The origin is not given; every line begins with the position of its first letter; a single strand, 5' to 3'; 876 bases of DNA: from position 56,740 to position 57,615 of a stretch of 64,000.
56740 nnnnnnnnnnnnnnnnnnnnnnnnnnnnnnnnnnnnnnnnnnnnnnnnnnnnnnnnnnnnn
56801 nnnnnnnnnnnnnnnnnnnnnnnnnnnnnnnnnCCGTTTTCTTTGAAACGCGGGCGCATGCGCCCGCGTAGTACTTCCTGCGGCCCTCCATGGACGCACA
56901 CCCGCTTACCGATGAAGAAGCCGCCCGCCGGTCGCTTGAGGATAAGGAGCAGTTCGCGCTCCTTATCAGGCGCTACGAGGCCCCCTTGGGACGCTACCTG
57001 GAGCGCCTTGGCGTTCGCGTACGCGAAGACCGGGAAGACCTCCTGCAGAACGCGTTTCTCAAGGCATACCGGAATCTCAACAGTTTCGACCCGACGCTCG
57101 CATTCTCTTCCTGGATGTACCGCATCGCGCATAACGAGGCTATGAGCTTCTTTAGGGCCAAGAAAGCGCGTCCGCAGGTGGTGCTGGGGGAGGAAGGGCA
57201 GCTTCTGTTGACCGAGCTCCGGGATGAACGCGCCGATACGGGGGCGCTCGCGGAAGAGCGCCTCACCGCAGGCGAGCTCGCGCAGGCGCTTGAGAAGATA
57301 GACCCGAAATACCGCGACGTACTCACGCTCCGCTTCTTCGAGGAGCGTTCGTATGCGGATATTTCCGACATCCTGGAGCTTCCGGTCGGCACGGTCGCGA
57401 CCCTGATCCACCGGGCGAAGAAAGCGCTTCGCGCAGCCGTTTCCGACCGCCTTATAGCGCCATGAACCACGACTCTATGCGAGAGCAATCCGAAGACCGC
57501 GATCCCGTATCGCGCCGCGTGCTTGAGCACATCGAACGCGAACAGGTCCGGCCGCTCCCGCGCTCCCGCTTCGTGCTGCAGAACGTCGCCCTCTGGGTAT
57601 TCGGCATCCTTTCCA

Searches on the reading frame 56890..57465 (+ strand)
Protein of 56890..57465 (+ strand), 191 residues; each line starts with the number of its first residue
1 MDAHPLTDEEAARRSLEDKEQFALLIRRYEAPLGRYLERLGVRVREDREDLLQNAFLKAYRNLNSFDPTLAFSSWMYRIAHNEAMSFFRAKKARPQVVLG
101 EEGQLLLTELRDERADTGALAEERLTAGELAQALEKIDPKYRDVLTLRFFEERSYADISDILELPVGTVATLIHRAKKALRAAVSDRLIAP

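Call 4: search_protein_families(library=pfam, proteins=[window:56890-57465:+], max_evalue=0.01)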
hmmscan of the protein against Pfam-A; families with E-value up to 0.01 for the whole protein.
window:56890-57465:+ (191 aa): 3 families
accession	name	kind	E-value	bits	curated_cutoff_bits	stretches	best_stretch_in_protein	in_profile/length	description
PF08281.18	Sigma70_r4_2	-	1.1e-16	60.6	25.7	1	129-180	3-54/54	Sigma-70, region 4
PF04542.20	Sigma70_r2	-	1.2e-13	51.1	24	1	25-92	1-69/71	Sigma-70 region 2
PF04545.22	Sigma70_r4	-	3.3e-11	43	24.1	1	133-181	1-49/50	Sigma-70, region 4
